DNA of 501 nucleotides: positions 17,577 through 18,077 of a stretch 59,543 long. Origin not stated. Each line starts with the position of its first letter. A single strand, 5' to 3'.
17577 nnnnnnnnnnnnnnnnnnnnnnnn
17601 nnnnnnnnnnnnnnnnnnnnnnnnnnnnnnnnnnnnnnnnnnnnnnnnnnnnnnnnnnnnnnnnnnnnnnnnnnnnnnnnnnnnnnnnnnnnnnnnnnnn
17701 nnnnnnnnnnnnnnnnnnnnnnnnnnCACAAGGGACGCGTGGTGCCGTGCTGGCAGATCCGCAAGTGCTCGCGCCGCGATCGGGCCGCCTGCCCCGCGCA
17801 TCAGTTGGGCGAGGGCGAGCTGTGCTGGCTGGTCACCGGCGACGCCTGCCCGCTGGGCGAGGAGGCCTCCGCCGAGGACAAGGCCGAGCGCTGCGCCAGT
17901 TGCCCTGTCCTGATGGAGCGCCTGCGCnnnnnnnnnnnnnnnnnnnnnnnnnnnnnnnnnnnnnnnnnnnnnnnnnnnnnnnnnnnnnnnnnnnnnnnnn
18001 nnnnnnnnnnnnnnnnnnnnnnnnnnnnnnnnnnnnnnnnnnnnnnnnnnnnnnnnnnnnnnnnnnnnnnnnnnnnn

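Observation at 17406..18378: Tandem paralogous XRE-HTH regulators with an uncharacterised six-Cys C-terminal domain, divergent from two sulfatase genes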

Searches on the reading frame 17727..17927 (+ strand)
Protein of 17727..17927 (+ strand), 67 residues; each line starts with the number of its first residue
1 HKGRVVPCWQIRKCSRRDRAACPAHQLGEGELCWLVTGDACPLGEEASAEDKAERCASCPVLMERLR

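Call 42: search_protein_representatives(alignment_id=A2)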
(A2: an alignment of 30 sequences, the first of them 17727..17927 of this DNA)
Query: 30 sequences, 69 profile positions. Proteins with E-value up to 0.001 (for the whole library): 678; up to 1e-10: 128; up to 1e-30: 0. The best 150 are listed.
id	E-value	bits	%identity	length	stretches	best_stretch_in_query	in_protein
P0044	4.1e-27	109.9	-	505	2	6-64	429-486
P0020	1.1e-23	98.9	-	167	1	2-68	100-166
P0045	2.1e-23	98.1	-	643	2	6-64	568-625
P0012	2.2e-23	98.0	-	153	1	2-68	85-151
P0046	9.7e-22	92.7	-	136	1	4-68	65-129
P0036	1.2e-21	92.4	-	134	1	2-68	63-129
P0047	1.8e-21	91.8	-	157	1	2-68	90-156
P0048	2.0e-21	91.7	-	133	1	4-68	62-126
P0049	2.6e-21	91.3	-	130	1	2-67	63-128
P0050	2.4e-20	88.2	-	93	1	5-68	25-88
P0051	6.0e-20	87.0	-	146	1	3-68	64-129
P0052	9.8e-20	86.3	-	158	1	5-67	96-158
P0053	4.0e-19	84.3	-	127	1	3-66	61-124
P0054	2.3e-18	81.9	-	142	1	3-68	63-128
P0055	4.0e-18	81.1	-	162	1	5-68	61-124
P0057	5.9e-18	80.6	-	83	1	2-68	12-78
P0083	1.4e-15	72.9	-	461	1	5-65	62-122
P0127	8.9e-13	64.0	-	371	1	4-65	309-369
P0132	1.7e-12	63.1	-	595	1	3-64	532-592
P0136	2.9e-12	62.4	-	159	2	7-61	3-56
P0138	3.3e-12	62.2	-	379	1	8-63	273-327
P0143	5.0e-12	61.6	-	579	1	5-63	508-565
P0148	7.5e-12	61.0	-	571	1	6-63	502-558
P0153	1.1e-11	60.6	-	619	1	7-65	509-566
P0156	1.3e-11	60.2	-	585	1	5-66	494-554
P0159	2.4e-11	59.4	-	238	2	6-64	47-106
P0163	5.6e-11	58.2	-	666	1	8-63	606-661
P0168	1.1e-10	57.3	-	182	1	5-64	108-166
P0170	1.2e-10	57.2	-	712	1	4-65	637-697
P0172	1.6e-10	56.8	-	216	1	7-64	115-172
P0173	1.7e-10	56.7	-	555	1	5-64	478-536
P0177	2.3e-10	56.2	-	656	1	4-62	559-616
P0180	2.6e-10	56.1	-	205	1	3-63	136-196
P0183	4.2e-10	55.4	-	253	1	8-64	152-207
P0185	4.5e-10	55.3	-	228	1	4-61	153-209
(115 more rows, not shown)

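Call 43: search_protein_families(library=pfam, proteins=[P0044, P0045, P0083, P0127, P0132, P0138, P0143, P0148, P0153, P0163], max_evalue=0.001)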
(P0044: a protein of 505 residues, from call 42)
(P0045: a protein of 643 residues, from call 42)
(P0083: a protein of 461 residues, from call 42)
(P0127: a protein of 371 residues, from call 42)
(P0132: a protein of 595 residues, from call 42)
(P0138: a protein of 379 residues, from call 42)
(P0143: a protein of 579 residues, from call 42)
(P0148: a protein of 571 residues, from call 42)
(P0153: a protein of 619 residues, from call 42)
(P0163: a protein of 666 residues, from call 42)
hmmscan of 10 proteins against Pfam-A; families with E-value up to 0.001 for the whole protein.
P0044 (505 aa): 1 family
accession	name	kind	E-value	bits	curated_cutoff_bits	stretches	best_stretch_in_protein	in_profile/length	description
PF00015.26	MCPsignal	-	2e-39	135.6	34.6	1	155-303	10-172/172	Methyl-accepting chemotaxis protein (MCP) signalling domain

P0045 (643 aa): 2 families
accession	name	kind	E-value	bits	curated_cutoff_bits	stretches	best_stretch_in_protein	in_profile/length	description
PF00015.26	MCPsignal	-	2.3e-36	125.7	34.6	1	298-443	13-172/172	Methyl-accepting chemotaxis protein (MCP) signalling domain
PF13682.11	CZB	-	1.2e-14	54.8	29.4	1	62-132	1-63/64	Chemoreceptor zinc-binding domain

P0083 (461 aa): 11 families
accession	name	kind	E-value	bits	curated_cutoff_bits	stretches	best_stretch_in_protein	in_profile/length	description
PF00158.32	Sigma54_activat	-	2.3e-71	239.3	20.2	1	150-316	1-167/168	Sigma-54 interaction domain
PF25601.1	AAA_lid_14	-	3.8e-23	81.5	27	1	322-396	1-75/87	AAA+ ATPase lid domain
PF14532.12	Sigma54_activ_2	-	2.2e-18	67.2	25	1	151-321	1-138/138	Sigma-54 interaction domain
PF02954.25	HTH_8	-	6.9e-12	45.3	22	1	414-450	6-42/42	Bacterial regulatory protein, Fis family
PF07728.20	AAA_5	-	3.7e-09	37.1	22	1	174-303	2-135/139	AAA domain (dynein-related subfamily)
PF07724.20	AAA_2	-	1.4e-07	32.1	27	1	173-298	5-131/166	AAA domain (Cdc48 subfamily)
PF13560.12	HTH_31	-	2.1e-06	28.4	27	1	9-43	9-44/64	Helix-turn-helix domain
PF13384.12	HTH_23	-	6.1e-05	23.2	24.6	0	414-446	6-36/50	Homeodomain-like domain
PF00004.35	AAA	-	9.2e-05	23.3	21.2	1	175-292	2-110/131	ATPase family associated with various cellular activities (AAA)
PF01381.28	HTH_3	-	9.8e-05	22.8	23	0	10-44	5-39/55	Helix-turn-helix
PF01078.27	Mg_chelatase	-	0.00044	20.1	20.3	0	229-264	93-128/207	Magnesium chelatase, subunit ChlI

P0127 (371 aa): 1 family
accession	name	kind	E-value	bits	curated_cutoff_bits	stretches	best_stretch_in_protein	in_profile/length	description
PF00015.26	MCPsignal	-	7e-43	146.9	34.6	1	85-238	5-172/172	Methyl-accepting chemotaxis protein (MCP) signalling domain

P0132 (595 aa): 3 families
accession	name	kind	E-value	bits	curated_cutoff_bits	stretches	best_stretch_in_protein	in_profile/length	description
PF00015.26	MCPsignal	-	3e-45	154.6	34.6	1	312-466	3-171/172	Methyl-accepting chemotaxis protein (MCP) signalling domain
PF08269.17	dCache_2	-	5.7e-38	131.2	26.5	1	41-204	35-192/298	Cache domain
PF17200.10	sCache_2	-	2e-23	83.5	25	1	50-204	3-151/155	Single Cache domain 2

P0138 (379 aa): 1 family
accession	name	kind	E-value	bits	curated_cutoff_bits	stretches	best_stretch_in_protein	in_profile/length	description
PF00015.26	MCPsignal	-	1.5e-37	129.5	34.6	1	80-222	16-172/172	Methyl-accepting chemotaxis protein (MCP) signalling domain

P0143 (579 aa): 1 family
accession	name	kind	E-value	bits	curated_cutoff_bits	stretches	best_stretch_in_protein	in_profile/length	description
PF00015.26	MCPsignal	-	4.9e-40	137.6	34.6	1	293-445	5-171/172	Methyl-accepting chemotaxis protein (MCP) signalling domain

P0148 (571 aa): 3 families
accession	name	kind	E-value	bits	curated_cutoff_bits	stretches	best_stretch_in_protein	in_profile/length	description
PF00015.26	MCPsignal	-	1.1e-42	146.2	34.6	1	287-437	7-171/172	Methyl-accepting chemotaxis protein (MCP) signalling domain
PF12729.13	4HB_MCP_1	-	4e-06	27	27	1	4-84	2-82/181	Four helix bundle sensory module for signal transduction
PF06103.16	DUF948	-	0.00042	20.9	37.2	0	192-271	6-85/89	Bacterial protein of unknown function (DUF948)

P0153 (619 aa): 1 family
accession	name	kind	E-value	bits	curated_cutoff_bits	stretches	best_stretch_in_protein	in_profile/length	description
PF00015.26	MCPsignal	-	8.4e-43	146.6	34.6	1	293-445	5-171/172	Methyl-accepting chemotaxis protein (MCP) signalling domain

P0163 (666 aa): 2 families
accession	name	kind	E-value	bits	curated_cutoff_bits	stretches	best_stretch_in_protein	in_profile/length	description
PF00015.26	MCPsignal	-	5e-47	160.4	34.6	1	400-555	3-172/172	Methyl-accepting chemotaxis protein (MCP) signalling domain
PF02743.24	dCache_1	-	9.7e-10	38.8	45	1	34-241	2-192/240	Cache domain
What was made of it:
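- Closest known: CZB. Same: One MCP (P0045) carries both CZB and two-CW domains (call 43).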

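Call 48: search_protein_families(library=ncbifam, proteins=[P0044, P0045, P0083, P0132, P0050, P0057, P0046, P0159, P0136], max_evalue=0.01)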
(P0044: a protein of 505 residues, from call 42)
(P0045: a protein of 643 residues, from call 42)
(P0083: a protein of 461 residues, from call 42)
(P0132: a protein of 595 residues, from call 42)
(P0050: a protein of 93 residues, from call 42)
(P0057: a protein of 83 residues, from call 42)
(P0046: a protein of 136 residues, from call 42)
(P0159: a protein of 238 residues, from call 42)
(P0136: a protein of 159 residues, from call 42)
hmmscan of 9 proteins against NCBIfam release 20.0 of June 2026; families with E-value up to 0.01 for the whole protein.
P0044 (505 aa): 11 families
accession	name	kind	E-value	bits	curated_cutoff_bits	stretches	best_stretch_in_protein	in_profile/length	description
NF047851.1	MCPCitTducer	equivalog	6.1e-48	164.2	900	1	80-350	260-530/553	methyl-accepting chemotaxis citrate transducer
NF041847.1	transduc_aer2_vibrio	equivalog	3.5e-45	154.5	1200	1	83-332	501-750/804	aerotaxis transducer Aer2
NF011622.0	PRK15048.1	equivalog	3.4e-42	145.3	900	1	90-334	269-513/553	methyl-accepting chemotaxis protein II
NF007309.0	PRK09793.1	equivalog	2.9e-41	142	903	1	99-332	276-509/533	methyl-accepting chemotaxis protein IV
NF011615.0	PRK15041.1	equivalog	9.3e-41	140.1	947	1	78-333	259-514/554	methyl-accepting chemotaxis protein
NF045718.1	two_CW_domain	domain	8e-27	93.4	35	2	431-488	2-77/80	two-CW domain-containing protein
NF058645.1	MCPCtpMPsAe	equivalog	1.4e-25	90.1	900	1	88-328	296-536/558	methyl-accepting chemotaxis protein CtpM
NF050802.1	AspChtxCcaA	equivalog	3.7e-18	65.3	1300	1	114-298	509-693/700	aspartate chemotaxis receptor CcaA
TIGR02168.1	SMC_prok_B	equivalog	1.1e-05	23.4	567.35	1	83-341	689-950/1181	chromosome segregation protein SMC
TIGR02169.1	SMC_prok_A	equivalog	0.0061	14.3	729.4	1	81-325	253-501/1165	chromosome segregation protein SMC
NF007794.0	PRK10494.1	equivalog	0.0096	15.4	205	0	237-356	99-213/259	envelope biogenesis factor ElyC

P0045 (643 aa): 9 families
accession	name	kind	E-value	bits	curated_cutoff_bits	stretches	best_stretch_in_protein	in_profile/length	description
NF047851.1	MCPCitTducer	equivalog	3.1e-43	148.7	900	1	215-471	255-511/553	methyl-accepting chemotaxis citrate transducer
NF041847.1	transduc_aer2_vibrio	equivalog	3e-40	138.2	1200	1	221-470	499-749/804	aerotaxis transducer Aer2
NF007309.0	PRK09793.1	equivalog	2.1e-39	135.9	903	1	215-471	252-508/533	methyl-accepting chemotaxis protein IV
NF011615.0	PRK15041.1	equivalog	3.6e-39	134.9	947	1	221-469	262-510/554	methyl-accepting chemotaxis protein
NF011622.0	PRK15048.1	equivalog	4.4e-39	135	900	1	218-471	257-510/553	methyl-accepting chemotaxis protein II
NF045718.1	two_CW_domain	domain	5.5e-26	90.8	35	2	570-629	2-79/80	two-CW domain-containing protein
NF058645.1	MCPCtpMPsAe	equivalog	8e-24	84.3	900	1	226-474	308-556/558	methyl-accepting chemotaxis protein CtpM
NF050802.1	AspChtxCcaA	equivalog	1.9e-18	66.3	1300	1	302-438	547-693/700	aspartate chemotaxis receptor CcaA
TIGR02168.1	SMC_prok_B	equivalog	0.0064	14.2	567.35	1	214-476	680-945/1181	chromosome segregation protein SMC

P0083 (461 aa): 31 families (the best 25 are shown)
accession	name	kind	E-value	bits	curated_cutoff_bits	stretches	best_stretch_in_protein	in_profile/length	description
TIGR01817.1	nifA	equivalog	4e-113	379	528.85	1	138-402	186-449/534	nif-specific transcriptional activator NifA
TIGR02915.1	PEP_resp_reg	equivalog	7.6e-103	344.7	502.6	1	141-452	131-444/445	PEP-CTERM-box response regulator transcription factor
NF008469.0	PRK11361.1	equivalog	2e-100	336.7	714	1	146-452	141-456/461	acetoacetate metabolism transcriptional regulator AtoC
NF007689.0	PRK10365.1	equivalog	1.6e-98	330.4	760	1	143-449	135-441/441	sigma-54-dependent response regulator transcription factor ZraR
NF041552.1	TF_PrdR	equivalog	1.7e-98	330.4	795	1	132-449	251-575/577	sigma-54 dependent transcriptional regulator PrdR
NF003451.0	PRK05022.1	equivalog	8.7e-98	328.2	476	1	136-452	178-510/512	nitric oxide reductase transcriptional regulator NorR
TIGR01818.1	ntrC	equivalog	3.2e-97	326.2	558.6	1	123-413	109-402/463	nitrogen regulation protein NR(I)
NF038308.1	RNA_repair_RtcR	equivalog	3.9e-93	313.1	650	1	140-443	172-504/530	RNA repair transcriptional activator RtcR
NF011958.0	PRK15429.1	equivalog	3.3e-91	306.9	830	1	141-454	372-688/692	formate hydrogenlyase transcriptional activator FlhA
NF050807.1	TransRegFlbDCaul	equivalog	2.8e-89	300.1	750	1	141-404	111-374/454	sigma-54-dependent transcriptional regulator FlbD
NF041946.1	LuxO_transreg_Vib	equivalog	5.7e-83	279.2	800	1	137-414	122-399/463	quorum-sensing sigma-54 dependent transcriptional regulator LuxO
NF008176.1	PRK10923.1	equivalog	2.5e-82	276.9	620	1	142-405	132-392/469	nitrogen regulation protein NR(I)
NF041906.1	V4R_TF_MobR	exception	3.8e-82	276.5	999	1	149-449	233-543/544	phenol degradation transcriptional regulator MobR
TIGR02974.1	phageshock_pspF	equivalog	7.6e-79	265.3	443.55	1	151-383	2-235/336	phage shock protein operon transcriptional activator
TIGR02329.1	propionate_PrpR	equivalog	2.1e-78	264.3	499.2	1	145-448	209-525/526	propionate catabolism operon regulatory protein PrpR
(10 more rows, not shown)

P0132 (595 aa): 12 families
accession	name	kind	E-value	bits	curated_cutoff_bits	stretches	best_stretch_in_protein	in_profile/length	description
NF041847.1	transduc_aer2_vibrio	equivalog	7.7e-59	199.7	1200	1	242-491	496-746/804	aerotaxis transducer Aer2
NF011615.0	PRK15041.1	equivalog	5.4e-53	180.5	947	1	248-496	265-513/554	methyl-accepting chemotaxis protein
NF011622.0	PRK15048.1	equivalog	3.3e-52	178.3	900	1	253-524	268-537/553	methyl-accepting chemotaxis protein II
NF047851.1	MCPCitTducer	equivalog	1.5e-51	176.1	900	1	259-520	275-536/553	methyl-accepting chemotaxis citrate transducer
NF058645.1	MCPCtpMPsAe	equivalog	4.5e-47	161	900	2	4-253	1-240/558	methyl-accepting chemotaxis protein CtpM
NF007309.0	PRK09793.1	equivalog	5.3e-46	157.7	903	1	249-488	262-501/533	methyl-accepting chemotaxis protein IV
NF050802.1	AspChtxCcaA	equivalog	8.9e-24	83.8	1300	1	254-434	485-662/700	aspartate chemotaxis receptor CcaA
NF052443.1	SensHisKinMctS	equivalog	2.8e-21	75.4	700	1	5-233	2-221/457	two-component system sensor histidine kinase MctS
NF045718.1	two_CW_domain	domain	1.7e-12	47.5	35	1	537-593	2-76/80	two-CW domain-containing protein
TIGR02168.1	SMC_prok_B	equivalog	0.00021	19.2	567.35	1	252-514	652-910/1181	chromosome segregation protein SMC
TIGR02169.1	SMC_prok_A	equivalog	0.00078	17.2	729.4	1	266-523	679-941/1165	chromosome segregation protein SMC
NF047515.1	SpiroCoCo_C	equivalog_domain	0.0064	15.7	125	1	266-354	129-216/313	SpiroCoCo family coiled-coil protein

P0050 (93 aa): 1 family
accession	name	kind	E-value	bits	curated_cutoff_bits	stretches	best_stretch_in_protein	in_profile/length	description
NF045718.1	two_CW_domain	domain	2.3e-14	53.5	35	1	28-86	2-77/80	two-CW domain-containing protein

P0057 (83 aa): 1 family
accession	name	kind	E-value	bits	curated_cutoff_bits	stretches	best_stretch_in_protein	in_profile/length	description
NF045718.1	two_CW_domain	domain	2.6e-13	50.2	35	1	18-76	2-77/80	two-CW domain-containing protein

P0046 (136 aa): 7 families
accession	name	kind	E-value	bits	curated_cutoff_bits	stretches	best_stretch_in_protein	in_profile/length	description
NF045718.1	two_CW_domain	domain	1.1e-11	44.9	35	1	69-126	2-76/80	two-CW domain-containing protein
TIGR03070.1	couple_hipB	subfamily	1.3e-06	28.2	71.65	1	9-40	7-38/58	type II toxin-antitoxin system Y4mF family antitoxin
TIGR03830.1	CxxCG_CxxCG_HTH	subfamily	5e-06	26.3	61.8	1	7-51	68-112/127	type II TA system antitoxin MqsA family protein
NF041951.1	phage_RstR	subfamily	1.7e-05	25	80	1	8-55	6-54/108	RstR family transcriptional repressor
NF003162.0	PRK04140.1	equivalog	0.00013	21.2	263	1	4-51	126-174/317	transcriptional regulator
NF041265.1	NadS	equivalog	0.0013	19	60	1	6-44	32-70/94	NadS family protein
NF040522.1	VC1465_fam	subfamily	0.0064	16.5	70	0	12-64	4-54/111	VC1465 family Xer recombination activation factor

P0159 (238 aa): 1 family
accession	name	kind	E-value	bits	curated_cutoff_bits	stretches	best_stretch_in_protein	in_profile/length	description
NF045718.1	two_CW_domain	domain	8.1e-10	38.9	35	2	49-108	2-77/80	two-CW domain-containing protein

P0136 (159 aa): 1 family
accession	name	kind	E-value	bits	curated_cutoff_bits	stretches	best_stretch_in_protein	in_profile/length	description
NF045718.1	two_CW_domain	domain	1.1e-08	35.4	35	2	80-136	2-74/80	two-CW domain-containing protein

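Call 49: predict_structure(alignment_id=A2)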
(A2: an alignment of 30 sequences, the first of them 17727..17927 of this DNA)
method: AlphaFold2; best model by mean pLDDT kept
length: 67 residues; sequences in the alignment: 30
mean_pLDDT: 80.2   pTM: 0.61
mean pLDDT of the five models: 80.2, 79.1, 77.5, 77.3, 58.9
residues with pLDDT >= 90: 16; 70-90: 38; 50-70: 13; < 50: 0
segments of 3 or more residues with pLDDT < 50: none
pLDDT, mean of each block of 10 residues (from residue 1): 76 92 90 75 69 82 78
secondary structure, 60 per line:
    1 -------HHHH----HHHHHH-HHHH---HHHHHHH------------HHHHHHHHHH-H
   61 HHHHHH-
elements in order: H8-11 H16-21 H23-26 H30-36 H49-58 H60-66

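Call 59: fold_search(model_id=the predicted structure, library=pdb)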
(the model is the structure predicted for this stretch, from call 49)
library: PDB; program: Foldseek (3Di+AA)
matches with E <= 10: 1; with E <= 0.001: 0
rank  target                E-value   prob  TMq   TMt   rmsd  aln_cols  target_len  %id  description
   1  7nhk_1                8.9e+00  0.02  0.22  0.23   8.5        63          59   17  LsaA, an antibiotic resistance ABCF, in complex with 70S ribosome from Enterococcus faecalis (released 2021-05-05)

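Call 66: search_solved_structures(query=A2, max_evalue=10)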
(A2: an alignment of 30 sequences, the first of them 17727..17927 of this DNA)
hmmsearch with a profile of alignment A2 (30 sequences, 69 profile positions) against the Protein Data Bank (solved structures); distinct sequences matched with E-value up to 10: 1.
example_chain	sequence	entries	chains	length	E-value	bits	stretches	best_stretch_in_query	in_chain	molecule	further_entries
4pxv_A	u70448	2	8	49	0.58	13.3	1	23-55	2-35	Chitinase A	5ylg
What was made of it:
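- Tried and rejected: A PDB sequence profile search found nothing (call 66).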

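Call 67: search_protein_families(library=pfam, alignment_id=A2, max_evalue=10)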
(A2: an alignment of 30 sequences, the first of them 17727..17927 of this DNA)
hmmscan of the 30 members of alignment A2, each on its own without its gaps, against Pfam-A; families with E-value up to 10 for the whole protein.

A. member 1, window:17727-17927:+ (67 aa): 1 family
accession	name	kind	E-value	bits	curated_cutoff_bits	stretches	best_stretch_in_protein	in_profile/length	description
PF08247.16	ENOD40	-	1.4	9.5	20.4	1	31-37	2-8/12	ENOD40 protein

B. families by the number of members that match (of 30 scanned): 7 families
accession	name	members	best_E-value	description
PF08247.16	ENOD40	4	1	ENOD40 protein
PF25186.1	Tad4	1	0.045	Type I Thoeris inhibitor Tad4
PF25436.1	BSD2_CRD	1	0.062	BSD2 cysteine rich domain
PF06602.19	Myotub-related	1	0.063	Myotubularin-like phosphatase domain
PF23251.1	KH_PARP14_4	1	0.15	PARP14, fourth type I KH domain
PF00757.25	Furin-like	1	0.47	Furin-like cysteine rich region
PF18574.7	zf_C2HC_14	1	1.4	C2HC Zing finger domain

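Call 76: search_protein_families(library=pfam, proteins=[P0156, P0170, P0173, P0177, P0159, P0168, P0172, P0180, P0183, P0185], max_evalue=0.001)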
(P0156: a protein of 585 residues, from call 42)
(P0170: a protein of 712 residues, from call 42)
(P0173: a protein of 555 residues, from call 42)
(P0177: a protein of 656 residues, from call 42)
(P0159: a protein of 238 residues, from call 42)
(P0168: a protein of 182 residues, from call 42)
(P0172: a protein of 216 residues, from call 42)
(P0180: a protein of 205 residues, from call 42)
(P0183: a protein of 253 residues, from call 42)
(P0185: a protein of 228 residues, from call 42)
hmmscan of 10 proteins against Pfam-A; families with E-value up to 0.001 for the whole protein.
P0156 (585 aa): 1 family
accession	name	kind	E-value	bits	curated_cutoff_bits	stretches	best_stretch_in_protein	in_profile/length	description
PF00015.26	MCPsignal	-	3.5e-42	144.6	34.6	1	283-434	6-171/172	Methyl-accepting chemotaxis protein (MCP) signalling domain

P0170 (712 aa): 1 family
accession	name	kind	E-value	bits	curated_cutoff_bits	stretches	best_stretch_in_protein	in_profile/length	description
PF00015.26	MCPsignal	-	1e-37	130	34.6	1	432-592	6-166/172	Methyl-accepting chemotaxis protein (MCP) signalling domain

P0173 (555 aa): 1 family
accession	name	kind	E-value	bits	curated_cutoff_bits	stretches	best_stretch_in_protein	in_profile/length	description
PF00015.26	MCPsignal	-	2.5e-42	145.1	34.6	1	270-420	7-171/172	Methyl-accepting chemotaxis protein (MCP) signalling domain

P0177 (656 aa): 1 family
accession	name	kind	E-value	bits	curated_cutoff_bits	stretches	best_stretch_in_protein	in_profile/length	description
PF00015.26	MCPsignal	-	7.8e-35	120.7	34.6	1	361-510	9-172/172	Methyl-accepting chemotaxis protein (MCP) signalling domain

P0159 (238 aa): 0 families

P0168 (182 aa): 1 family
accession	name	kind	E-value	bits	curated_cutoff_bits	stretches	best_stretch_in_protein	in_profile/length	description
PF00015.26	MCPsignal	-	1.5e-06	28.6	34.6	1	2-50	123-171/172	Methyl-accepting chemotaxis protein (MCP) signalling domain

P0172 (216 aa): 3 families
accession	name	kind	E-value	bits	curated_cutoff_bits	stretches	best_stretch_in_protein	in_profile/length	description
PF15731.11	MqsA_antitoxin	-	2e-06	28.4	30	1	49-102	67-120/131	Antitoxin component of bacterial toxin-antitoxin system, MqsA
PF13560.12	HTH_31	-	2.6e-06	28.1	27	1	58-102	8-53/64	Helix-turn-helix domain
PF01381.28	HTH_3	-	2.3e-05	24.8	23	1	58-97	3-42/55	Helix-turn-helix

P0180 (205 aa): 2 families
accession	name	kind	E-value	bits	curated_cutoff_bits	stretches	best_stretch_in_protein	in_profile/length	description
PF00072.30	Response_reg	-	1.5e-29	102.8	30.2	1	8-118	1-110/111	Response regulator receiver domain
PF23198.2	PDE8A_N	-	0.00084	19.7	29.6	0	8-91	12-98/147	PDE8A-like, N-terminal domain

P0183 (253 aa): 1 family
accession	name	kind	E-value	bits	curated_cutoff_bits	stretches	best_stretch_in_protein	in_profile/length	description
PF00015.26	MCPsignal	-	4.3e-15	56.4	34.6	1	1-85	73-171/172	Methyl-accepting chemotaxis protein (MCP) signalling domain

P0185 (228 aa): 1 family
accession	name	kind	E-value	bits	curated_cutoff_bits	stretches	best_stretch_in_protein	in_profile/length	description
PF00015.26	MCPsignal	-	1.6e-25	90.3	34.6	1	1-100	58-171/172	Methyl-accepting chemotaxis protein (MCP) signalling domain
